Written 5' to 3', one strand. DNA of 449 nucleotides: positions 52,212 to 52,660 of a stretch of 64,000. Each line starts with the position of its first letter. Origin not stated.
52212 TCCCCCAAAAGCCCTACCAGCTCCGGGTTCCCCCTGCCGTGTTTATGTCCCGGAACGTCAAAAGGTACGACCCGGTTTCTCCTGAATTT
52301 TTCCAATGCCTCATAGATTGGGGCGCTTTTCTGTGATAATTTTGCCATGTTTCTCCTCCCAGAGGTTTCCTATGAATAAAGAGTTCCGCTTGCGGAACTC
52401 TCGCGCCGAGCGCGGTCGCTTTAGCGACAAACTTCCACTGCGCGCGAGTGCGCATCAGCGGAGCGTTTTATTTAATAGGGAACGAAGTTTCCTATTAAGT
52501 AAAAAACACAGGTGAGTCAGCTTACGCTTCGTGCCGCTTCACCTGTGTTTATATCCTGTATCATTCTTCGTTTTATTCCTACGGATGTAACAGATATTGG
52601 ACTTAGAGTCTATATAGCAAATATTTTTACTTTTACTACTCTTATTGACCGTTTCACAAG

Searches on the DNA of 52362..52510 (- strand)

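Call 43: build_rna_model(alignment_id=A4, structure=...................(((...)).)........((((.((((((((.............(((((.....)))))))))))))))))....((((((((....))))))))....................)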
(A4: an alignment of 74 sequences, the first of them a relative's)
Model R1 built from alignment A4 (74 sequences, 134 columns); structure: as given.
model positions 114; base pairs 28; branch points 2; effective number of sequences 1.96; information 0.59 bits per position. Calibrated on 0.2 Mb of random sequence (short: E-values are rough).
structure used (alignment columns):
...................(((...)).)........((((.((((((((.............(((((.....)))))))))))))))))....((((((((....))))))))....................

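Call 68: search_dna_similar(query=window:52362-52510:-, collection=plasmids, mode=distant, max_evalue=0.001)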
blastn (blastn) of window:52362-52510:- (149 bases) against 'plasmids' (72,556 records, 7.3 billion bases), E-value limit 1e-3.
Records with a match: 1; places in all: 1; records where one place covers at least 80% of the query: 0.
Best place of each record, by identity: 60-80% 1.
By first word of the organism name: Clostridium 1.
By predicted mobility (MOB-suite, as given by PLSDB): non-mobilizable 1.
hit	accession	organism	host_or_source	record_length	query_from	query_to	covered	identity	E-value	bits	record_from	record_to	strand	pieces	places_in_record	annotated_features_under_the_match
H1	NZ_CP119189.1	Clostridium perfringens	goat,fecal sample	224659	16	112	65%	78.2%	1e-8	67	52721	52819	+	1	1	none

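Call 69: search_dna_similar(query=window:52362-52510:-, collection=phages, mode=distant, max_evalue=0.001)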
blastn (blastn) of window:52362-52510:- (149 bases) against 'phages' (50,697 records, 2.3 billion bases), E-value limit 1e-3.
Records with a match: 9; places in all: 9; records where one place covers at least 80% of the query: 0.
Best place of each record, by identity: 80-90% 1; 60-80% 8.
By first word of the organism name: Bacteriophage 9.
By host as written in the record: - 9.
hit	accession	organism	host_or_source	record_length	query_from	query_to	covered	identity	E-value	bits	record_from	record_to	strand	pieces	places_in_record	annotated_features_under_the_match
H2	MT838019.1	Bacteriophage sp.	human fecal samples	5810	4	112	73%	79.6%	1e-14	84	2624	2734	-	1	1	record has no annotation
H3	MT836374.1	Bacteriophage sp.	human fecal samples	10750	5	112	72%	78.6%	2e-12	78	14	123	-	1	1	record has no annotation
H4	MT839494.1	Bacteriophage sp.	human fecal samples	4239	5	112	72%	78.6%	2e-12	78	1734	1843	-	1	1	record has no annotation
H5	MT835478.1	Bacteriophage sp.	human fecal samples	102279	5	112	72%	74.1%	7e-5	53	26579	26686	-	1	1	record has no annotation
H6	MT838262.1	Bacteriophage sp.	human fecal samples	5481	16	112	65%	80.2%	5e-13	80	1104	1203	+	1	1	record has no annotation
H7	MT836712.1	Bacteriophage sp.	human fecal samples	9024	16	112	65%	79.2%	6e-12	75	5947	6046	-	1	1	record has no annotation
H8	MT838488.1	Bacteriophage sp.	human fecal samples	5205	5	97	62%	75.8%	5e-7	59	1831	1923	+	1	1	record has no annotation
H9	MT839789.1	Bacteriophage sp.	human fecal samples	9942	5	97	62%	74.0%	9e-4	48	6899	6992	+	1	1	record has no annotation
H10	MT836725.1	Bacteriophage sp.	human fecal samples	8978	16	97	55%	76.5%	2e-4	51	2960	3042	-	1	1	record has no annotation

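Call 70: get_annotated_region(hit=H1, flank=2500)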
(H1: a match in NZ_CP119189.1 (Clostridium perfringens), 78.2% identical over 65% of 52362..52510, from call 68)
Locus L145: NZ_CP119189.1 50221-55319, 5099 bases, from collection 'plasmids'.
description: Clostridium perfringens strain 21-D-5 plasmid p21-D-5b, complete sequence
organism: Clostridium perfringens (NCBI taxid 1502)
taxonomy: Bacteria; Bacillota; Clostridia; Eubacteriales; Clostridiaceae; Clostridium; Clostridium perfringens
host: -; source: goat,fecal sample; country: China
typing (MOB-suite, as given by PLSDB): non-mobilizable; replicon Inc18
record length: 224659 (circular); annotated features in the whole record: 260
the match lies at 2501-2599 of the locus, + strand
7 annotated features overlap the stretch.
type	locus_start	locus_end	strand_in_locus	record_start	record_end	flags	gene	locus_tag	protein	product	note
CDS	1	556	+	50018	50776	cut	-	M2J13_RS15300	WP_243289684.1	hypothetical protein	-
CDS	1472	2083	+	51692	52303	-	-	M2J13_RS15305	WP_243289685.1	folate family ECF transporter S component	-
CDS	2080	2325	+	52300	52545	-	-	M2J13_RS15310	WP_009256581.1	hypothetical protein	-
CDS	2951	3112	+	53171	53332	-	-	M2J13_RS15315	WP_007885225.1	hypothetical protein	-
CDS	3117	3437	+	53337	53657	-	-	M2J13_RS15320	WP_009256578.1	MobC family plasmid mobilization relaxosome protein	-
CDS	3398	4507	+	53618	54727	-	-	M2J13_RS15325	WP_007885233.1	relaxase/mobilization nuclease domain-containing protein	-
CDS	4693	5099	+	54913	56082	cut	istA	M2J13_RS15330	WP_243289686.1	IS21 family transposase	-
